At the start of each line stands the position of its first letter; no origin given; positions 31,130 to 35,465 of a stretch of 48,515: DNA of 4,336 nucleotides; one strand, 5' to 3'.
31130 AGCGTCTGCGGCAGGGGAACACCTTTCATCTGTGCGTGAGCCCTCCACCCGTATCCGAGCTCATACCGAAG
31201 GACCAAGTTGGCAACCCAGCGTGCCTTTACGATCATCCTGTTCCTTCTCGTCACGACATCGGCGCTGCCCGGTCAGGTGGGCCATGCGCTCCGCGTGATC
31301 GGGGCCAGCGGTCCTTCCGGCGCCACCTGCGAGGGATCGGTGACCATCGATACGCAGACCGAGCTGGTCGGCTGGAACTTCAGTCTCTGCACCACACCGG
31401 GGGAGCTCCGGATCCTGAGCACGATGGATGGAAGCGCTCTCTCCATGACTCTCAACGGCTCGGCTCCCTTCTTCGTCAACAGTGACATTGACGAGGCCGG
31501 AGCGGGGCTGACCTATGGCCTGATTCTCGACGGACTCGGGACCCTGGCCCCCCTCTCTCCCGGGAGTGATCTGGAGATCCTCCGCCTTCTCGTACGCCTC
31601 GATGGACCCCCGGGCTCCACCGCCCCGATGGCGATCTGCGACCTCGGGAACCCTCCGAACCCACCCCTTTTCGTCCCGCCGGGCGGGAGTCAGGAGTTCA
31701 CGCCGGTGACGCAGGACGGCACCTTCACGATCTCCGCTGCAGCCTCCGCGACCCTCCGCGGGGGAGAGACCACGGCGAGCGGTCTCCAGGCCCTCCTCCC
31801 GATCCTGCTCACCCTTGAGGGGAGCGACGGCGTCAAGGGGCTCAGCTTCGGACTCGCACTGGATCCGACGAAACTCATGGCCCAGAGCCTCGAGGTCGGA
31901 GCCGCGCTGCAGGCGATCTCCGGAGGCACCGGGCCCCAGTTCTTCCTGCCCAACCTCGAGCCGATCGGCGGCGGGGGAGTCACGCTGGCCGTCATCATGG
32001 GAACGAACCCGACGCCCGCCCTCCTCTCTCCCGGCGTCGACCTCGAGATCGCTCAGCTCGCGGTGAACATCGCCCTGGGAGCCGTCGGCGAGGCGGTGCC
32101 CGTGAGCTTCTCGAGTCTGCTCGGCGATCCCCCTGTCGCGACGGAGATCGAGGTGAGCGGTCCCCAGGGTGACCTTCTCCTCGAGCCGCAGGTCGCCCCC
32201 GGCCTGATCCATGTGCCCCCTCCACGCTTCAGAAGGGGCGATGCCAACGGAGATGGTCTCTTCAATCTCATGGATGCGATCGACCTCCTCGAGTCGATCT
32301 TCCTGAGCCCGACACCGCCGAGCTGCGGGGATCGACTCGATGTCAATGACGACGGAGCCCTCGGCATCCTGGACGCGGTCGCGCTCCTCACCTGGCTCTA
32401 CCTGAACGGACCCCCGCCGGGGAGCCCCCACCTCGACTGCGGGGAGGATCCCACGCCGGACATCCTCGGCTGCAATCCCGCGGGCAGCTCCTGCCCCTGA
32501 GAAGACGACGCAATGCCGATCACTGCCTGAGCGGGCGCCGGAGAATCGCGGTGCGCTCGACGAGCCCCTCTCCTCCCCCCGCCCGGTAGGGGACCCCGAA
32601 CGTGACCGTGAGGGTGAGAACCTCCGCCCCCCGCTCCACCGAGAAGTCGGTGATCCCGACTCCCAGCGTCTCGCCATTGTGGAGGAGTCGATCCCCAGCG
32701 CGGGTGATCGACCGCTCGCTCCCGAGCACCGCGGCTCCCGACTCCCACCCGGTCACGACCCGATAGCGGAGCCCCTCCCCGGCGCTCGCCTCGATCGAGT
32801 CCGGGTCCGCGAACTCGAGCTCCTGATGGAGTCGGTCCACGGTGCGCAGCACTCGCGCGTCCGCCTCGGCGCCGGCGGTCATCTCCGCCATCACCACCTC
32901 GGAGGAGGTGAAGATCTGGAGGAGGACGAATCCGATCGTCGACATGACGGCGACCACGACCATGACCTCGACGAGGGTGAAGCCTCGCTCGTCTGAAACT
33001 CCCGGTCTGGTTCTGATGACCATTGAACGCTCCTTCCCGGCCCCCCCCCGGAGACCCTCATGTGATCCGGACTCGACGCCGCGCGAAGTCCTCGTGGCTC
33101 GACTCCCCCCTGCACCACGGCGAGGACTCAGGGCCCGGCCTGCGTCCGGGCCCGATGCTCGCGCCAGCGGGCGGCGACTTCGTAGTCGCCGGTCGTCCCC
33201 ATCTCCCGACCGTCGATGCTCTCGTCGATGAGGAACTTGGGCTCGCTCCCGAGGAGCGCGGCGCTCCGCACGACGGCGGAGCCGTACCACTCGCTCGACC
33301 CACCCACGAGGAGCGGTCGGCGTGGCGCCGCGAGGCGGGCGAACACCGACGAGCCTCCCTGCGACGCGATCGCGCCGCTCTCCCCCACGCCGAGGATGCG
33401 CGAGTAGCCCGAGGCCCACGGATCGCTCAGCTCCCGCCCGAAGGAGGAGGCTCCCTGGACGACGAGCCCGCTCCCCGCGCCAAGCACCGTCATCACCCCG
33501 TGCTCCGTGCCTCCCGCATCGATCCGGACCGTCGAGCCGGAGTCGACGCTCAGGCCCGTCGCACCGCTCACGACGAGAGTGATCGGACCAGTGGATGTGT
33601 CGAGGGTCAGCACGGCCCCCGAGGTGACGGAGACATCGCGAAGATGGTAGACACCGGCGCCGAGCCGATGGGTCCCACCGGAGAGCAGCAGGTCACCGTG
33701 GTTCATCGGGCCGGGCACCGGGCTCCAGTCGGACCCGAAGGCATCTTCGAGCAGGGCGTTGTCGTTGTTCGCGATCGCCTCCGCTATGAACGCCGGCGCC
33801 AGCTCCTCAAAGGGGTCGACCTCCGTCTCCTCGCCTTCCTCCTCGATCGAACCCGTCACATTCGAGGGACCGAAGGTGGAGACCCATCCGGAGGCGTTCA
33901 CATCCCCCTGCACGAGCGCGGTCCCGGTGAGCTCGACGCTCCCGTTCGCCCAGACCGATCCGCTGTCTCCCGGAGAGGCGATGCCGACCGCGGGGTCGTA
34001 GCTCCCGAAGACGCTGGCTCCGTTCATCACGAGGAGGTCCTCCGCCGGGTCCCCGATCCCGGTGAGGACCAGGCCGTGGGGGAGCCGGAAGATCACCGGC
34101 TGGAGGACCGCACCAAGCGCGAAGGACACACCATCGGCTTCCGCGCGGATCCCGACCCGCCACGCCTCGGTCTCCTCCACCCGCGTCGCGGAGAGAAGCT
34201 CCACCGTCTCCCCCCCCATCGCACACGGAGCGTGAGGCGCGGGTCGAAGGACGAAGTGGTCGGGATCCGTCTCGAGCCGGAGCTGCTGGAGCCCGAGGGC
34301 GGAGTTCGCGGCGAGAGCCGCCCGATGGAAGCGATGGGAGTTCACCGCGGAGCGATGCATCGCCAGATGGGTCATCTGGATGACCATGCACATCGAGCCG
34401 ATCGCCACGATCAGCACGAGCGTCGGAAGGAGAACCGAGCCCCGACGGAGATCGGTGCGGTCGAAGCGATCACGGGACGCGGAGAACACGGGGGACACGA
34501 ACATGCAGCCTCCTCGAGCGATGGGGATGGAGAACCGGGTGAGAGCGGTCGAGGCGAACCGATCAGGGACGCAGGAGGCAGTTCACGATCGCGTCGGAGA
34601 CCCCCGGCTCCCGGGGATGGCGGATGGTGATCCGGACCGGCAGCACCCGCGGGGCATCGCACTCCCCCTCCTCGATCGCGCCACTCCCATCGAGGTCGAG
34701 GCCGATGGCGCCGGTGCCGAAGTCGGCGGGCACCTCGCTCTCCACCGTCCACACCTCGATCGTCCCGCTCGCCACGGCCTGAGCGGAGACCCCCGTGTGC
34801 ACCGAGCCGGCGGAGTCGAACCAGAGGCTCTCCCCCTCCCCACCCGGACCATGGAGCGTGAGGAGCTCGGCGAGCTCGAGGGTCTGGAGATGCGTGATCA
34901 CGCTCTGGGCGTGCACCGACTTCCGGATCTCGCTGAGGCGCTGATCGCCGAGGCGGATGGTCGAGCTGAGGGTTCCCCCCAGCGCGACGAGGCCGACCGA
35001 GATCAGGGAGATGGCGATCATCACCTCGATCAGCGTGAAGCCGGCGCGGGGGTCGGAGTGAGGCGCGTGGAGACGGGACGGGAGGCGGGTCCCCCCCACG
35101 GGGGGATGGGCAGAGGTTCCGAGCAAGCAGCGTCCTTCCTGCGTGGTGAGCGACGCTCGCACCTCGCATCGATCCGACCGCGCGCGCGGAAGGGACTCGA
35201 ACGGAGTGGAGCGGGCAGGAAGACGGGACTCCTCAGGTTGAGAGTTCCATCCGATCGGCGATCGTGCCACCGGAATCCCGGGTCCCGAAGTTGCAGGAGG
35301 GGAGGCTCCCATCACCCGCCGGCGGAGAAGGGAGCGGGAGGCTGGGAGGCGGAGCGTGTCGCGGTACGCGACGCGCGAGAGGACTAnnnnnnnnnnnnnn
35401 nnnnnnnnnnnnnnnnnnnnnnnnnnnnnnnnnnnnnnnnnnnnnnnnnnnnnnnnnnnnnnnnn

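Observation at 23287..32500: Candidate cell-surface assembly or sorting locus: a giant Ig-repeat protein and a cohesin-like protein share a C-terminal tag and flank a membrane C39-type peptidase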

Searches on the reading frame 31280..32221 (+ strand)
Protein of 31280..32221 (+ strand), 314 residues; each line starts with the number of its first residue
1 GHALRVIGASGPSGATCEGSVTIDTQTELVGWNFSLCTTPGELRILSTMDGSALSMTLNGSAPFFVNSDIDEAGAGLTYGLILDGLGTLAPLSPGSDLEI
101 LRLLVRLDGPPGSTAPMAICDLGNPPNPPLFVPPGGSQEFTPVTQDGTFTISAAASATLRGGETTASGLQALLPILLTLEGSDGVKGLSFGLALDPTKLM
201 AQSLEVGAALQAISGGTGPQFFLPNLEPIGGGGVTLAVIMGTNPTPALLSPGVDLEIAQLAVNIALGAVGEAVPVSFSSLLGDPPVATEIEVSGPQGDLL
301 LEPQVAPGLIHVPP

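Call 35: find_homologous_proteins(query=A3, max_evalue=0.001)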
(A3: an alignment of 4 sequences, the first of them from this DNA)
Query A3 (4 sequences) (314 aa, profile of the alignment): 9 proteins with E <= 0.001 among 8000 candidates.
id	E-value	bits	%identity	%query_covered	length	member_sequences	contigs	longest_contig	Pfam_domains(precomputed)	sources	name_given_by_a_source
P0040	2.3e-136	472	33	100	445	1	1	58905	PF00963.25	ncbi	-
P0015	2.3e-123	430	96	100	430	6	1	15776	-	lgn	-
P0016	1.5e-119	417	96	100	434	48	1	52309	-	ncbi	-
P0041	2.4e-116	407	33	91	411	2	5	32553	-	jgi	-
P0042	5.9e-90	320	35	92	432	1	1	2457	PF00963.25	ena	-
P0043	8.8e-40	155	32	57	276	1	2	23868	-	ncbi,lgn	-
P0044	2.1e-33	134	35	41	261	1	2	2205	-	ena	-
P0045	3.5e-33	133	29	99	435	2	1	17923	-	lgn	-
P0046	1.5e-28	118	27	97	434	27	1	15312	-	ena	-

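Call 38: find_encoding_contigs(protein=P0041, flank=10000, max_places=2)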
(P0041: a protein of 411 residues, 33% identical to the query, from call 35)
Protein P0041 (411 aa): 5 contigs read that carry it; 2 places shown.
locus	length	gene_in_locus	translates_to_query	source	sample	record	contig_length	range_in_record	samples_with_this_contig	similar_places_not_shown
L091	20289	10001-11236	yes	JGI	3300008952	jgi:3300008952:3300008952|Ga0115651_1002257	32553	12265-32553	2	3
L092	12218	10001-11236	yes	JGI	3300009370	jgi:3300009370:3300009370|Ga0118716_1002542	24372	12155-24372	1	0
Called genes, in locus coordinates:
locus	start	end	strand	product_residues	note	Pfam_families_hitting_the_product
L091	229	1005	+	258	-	-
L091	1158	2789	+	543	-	PF02321:OEP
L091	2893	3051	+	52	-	-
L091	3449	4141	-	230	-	-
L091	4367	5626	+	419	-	PF13646:HEAT_2, PF00092:VWA, PF13519:VWA_2, PF13768:VWA_3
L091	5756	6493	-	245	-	-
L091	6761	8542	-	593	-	PF04389:Peptidase_M28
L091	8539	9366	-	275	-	PF03412:Peptidase_C39, PF13529:Peptidase_C39_2 (faint)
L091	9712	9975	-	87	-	-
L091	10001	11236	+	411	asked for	-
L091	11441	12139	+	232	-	PF01027:Bax1-I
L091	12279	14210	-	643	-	PF07676:PD40 (faint), PF00930:DPPIV_N (weak), PF26549:Tricorn_N (weak), PF00930:DPPIV_N (weak), PF26550:Tricorn_2nd (weak), PF26549:Tricorn_N, PF05448:AXE1 (weak), PF00326:Peptidase_S9, +1 more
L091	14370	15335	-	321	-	PF13474:SnoaL_3, PF00300:His_Phos_1 (weak)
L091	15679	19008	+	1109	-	PF00069:Pkinase, PF01636:APH (weak), PF07714:PK_Tyr_Ser-Thr, PF25872:HTH_77 (weak), PF17874:TPR_MalT, PF07719:TPR_2 (faint), PF13374:TPR_10 (faint), PF13424:TPR_12, +2 more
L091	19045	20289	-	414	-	?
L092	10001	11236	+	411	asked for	-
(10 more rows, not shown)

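Call 39: find_encoding_contigs(protein=P0045, flank=10000, max_places=2)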
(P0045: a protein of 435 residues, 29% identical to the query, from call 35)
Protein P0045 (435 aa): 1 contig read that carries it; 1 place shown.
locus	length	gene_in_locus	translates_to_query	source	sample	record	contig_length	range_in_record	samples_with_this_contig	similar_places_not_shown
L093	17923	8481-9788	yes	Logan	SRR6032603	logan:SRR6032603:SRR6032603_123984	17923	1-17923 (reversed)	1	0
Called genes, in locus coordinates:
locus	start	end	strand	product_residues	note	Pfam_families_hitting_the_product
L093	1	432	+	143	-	?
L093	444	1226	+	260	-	-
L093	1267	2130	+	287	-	PF11932:DUF3450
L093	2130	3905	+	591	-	PF01618:MotA_ExbB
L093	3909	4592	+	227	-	PF01618:MotA_ExbB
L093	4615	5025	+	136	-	PF02472:ExbD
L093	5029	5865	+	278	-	PF03544:TonB_C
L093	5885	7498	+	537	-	PF13428:TPR_14 (faint), PF07719:TPR_2 (faint), PF13371:TPR_9 (faint), PF13424:TPR_12 (faint), PF12895:ANAPC3 (weak), PF13432:TPR_16 (weak), PF14559:TPR_19 (weak), PF13432:TPR_16 (weak), +7 more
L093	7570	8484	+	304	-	-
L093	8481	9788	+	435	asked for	-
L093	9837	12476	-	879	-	PF13439:Glyco_transf_4, PF13579:Glyco_trans_4_4, PF20706:GT4-conflict (weak), PF00534:Glycos_transf_1, PF13692:Glyco_trans_1_4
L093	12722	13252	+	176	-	PF10604:Polyketide_cyc2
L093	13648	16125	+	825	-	-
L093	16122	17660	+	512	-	-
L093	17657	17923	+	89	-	?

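Call 40: find_encoding_contigs(protein=P0046, flank=10000, max_places=2)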
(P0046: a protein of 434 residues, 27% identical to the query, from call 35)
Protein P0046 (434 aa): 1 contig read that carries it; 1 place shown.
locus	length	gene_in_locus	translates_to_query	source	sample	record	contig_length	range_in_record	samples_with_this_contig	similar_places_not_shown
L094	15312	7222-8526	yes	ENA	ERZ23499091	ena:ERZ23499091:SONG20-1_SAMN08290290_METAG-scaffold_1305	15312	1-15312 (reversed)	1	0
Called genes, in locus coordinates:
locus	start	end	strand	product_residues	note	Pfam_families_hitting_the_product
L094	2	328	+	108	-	?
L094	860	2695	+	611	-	-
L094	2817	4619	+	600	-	-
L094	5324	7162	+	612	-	-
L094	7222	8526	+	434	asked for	-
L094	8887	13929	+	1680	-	PF13205:Big_5, PF13517:FG-GAP_3 (weak), PF00404:Dockerin_1 (faint), PF01833:TIG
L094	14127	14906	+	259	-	PF04002:RadC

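Call 79: search_solved_structures(query=A3, max_evalue=1)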
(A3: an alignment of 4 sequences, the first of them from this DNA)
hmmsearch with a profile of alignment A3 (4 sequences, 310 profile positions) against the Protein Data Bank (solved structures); distinct sequences matched with E-value up to 1: 3.
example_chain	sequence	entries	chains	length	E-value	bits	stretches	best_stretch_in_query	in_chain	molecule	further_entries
4uyp_A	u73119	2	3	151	0.0044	19.7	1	156-206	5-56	Cellulosomal scaffoldin anchoring protein C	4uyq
5n5p_A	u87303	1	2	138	0.091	15.4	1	10-90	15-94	Putative cellulosomal scaffoldin protein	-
2qwt_A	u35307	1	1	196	0.33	13.5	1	236-307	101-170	Transcriptional regulator, TetR family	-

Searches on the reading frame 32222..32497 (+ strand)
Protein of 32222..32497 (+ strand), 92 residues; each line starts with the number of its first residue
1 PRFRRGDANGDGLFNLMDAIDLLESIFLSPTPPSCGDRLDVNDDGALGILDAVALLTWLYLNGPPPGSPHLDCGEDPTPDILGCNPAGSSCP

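Call 67: find_related_loci(query=A7, collection=metagenome_contigs, flank=10000)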
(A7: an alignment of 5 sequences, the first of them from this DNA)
Query A7 (92 aa) in metagenome_contigs; peptide patterns used: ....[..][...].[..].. (x = any residue, [..] = any of these).
597 stretches matched a pattern (row limit reached: there are more); 494 encode a relative of the query (tblastn E <= 1e-3); the best 80 are kept; 79 distinct loci.
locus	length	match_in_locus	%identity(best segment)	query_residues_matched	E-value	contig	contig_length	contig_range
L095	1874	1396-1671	100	1-92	7e-60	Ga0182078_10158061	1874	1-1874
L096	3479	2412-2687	52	2-92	6e-26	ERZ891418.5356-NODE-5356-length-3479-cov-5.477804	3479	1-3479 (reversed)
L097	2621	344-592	53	2-84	3e-22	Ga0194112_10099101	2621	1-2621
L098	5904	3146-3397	52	1-85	6e-22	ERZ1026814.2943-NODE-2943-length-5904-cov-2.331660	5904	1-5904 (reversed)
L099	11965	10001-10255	49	1-85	9e-22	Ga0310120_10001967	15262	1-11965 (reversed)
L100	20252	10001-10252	50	1-84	1e-21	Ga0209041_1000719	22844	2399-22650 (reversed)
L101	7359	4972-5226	49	1-85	9e-22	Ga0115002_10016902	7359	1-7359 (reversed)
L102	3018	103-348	54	3-84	2e-21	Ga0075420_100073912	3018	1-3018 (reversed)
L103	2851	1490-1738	49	2-84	2e-21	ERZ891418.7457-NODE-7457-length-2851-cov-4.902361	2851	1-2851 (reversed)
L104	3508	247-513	47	1-88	8e-21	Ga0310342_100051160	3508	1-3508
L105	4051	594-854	53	1-87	2e-20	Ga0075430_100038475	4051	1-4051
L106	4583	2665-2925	53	1-87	2e-20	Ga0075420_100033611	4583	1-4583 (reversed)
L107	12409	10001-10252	48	1-84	3e-20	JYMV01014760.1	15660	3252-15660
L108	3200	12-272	48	2-88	3e-20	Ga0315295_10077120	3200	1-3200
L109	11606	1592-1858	48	3-91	4e-20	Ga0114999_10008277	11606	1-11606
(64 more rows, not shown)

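Call 78: search_solved_structures(query=A6, max_evalue=1, show_alignments=1)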
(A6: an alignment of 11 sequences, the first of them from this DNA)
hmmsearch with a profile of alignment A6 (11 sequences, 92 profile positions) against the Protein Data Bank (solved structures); distinct sequences matched with E-value up to 1: 55.
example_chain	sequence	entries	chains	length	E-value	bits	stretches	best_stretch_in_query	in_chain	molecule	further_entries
2y3n_B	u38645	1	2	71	1.1e-08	38.4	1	5-59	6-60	CELLULOSOMAL FAMILY-48 PROCESSIVE GLYCOSIDE HYDROLASE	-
8x39_A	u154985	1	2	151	9e-06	29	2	6-63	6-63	Serine protease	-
8x3a_A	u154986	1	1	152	9.2e-06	29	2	6-63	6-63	Serine protease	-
2mte_A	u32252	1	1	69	0.00019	24.8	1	6-61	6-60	Cellulose 1,4-beta-cellobiosidase (reducing end) CelS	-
1daq_A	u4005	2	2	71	0.00019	24.8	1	6-61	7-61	ENDOGLUCANASE SS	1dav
2ccl_B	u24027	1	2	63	0.0002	24.7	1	6-60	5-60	ENDO-1,4-BETA-XYLANASE Y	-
9qfa_A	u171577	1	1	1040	0.00022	24.5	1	7-60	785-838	Ruminococcus bromii Amy12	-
4fl4_A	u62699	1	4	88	0.00053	23.3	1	6-60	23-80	Glycoside hydrolase family 9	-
5lxv_B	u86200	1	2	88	0.00069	23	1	5-59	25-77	Carbohydrate-binding protein WP_009985128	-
6kg9_A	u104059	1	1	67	0.001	22.4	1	6-59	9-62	And cellulose-binding endoglucanase family 9 CelL ortholog dockerin domain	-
4dh2_B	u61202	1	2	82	0.0011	22.4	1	6-61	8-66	Dockerin type 1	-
6kge_D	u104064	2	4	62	0.0011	22.3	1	6-57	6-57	And cellulose-binding endoglucanase family 9 CelL ortholog dockerin domain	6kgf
6kgc_B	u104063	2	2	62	0.0011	22.3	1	6-57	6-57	And cellulose-binding endoglucanase family 9 CelL ortholog dockerin domain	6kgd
3ul4_B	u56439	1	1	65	0.0013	22.1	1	5-60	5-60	Cellulosome enzyme, dockerin type I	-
1ohz_B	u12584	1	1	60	0.0015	21.9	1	6-60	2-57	ENDO-1,4-BETA-XYLANASE Y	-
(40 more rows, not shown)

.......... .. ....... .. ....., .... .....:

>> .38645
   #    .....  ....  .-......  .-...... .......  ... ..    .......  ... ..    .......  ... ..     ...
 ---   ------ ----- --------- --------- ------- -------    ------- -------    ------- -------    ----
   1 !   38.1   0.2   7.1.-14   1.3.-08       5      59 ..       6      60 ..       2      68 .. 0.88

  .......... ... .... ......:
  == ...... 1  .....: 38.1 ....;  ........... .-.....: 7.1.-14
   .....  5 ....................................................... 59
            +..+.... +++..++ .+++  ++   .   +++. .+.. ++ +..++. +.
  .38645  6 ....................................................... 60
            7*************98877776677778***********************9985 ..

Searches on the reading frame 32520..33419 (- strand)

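Call 28: search_protein_families(library=pfam, proteins=[window:32520-33419:-], max_evalue=0.01)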
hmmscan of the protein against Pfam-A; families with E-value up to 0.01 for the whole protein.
window:32520-33419:- (299 aa): 1 family
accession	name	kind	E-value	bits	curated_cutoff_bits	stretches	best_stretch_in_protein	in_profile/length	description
PF07963.17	N_methyl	-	3.8e-06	26.7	21.2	1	143-163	3-23/27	Prokaryotic N-terminal methylation motif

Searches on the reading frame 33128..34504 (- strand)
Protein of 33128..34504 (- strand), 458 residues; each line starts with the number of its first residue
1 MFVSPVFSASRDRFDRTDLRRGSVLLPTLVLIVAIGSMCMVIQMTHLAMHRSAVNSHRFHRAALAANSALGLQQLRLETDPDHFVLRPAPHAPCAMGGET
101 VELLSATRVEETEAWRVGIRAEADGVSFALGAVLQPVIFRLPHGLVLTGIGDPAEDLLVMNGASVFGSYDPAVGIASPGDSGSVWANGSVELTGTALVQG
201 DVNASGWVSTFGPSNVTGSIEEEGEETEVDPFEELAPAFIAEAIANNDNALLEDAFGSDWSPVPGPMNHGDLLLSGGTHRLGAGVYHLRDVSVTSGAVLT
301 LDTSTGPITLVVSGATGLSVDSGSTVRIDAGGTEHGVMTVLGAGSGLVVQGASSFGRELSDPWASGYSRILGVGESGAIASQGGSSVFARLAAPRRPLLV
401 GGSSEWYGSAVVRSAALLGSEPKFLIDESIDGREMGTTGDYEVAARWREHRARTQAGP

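Call 28: search_protein_families(library=pfam, proteins=[window:33128-34504:-], max_evalue=0.01)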
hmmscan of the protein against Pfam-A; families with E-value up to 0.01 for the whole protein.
window:33128-34504:- (458 aa): 1 family
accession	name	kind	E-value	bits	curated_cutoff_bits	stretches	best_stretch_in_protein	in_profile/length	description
PF23981.1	DUF7305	-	1.4e-12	48.3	27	1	235-431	21-183/185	Domain of unknown function (DUF7305)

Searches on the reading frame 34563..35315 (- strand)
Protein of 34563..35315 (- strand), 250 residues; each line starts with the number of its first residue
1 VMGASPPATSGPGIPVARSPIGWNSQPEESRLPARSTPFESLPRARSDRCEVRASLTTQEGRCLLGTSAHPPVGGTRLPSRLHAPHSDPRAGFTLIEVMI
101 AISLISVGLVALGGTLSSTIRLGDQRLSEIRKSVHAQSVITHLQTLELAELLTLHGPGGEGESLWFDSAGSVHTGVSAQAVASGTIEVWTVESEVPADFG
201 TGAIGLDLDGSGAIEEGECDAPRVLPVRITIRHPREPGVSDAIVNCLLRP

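Call 28: search_protein_families(library=pfam, proteins=[window:34563-35315:-], max_evalue=0.01)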
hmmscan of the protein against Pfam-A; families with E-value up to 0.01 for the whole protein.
window:34563-35315:- (250 aa): 1 family
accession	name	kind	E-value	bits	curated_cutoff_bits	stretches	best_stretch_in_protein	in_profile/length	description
PF07963.17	N_methyl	-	7e-08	32.2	21.2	1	90-112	4-26/27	Prokaryotic N-terminal methylation motif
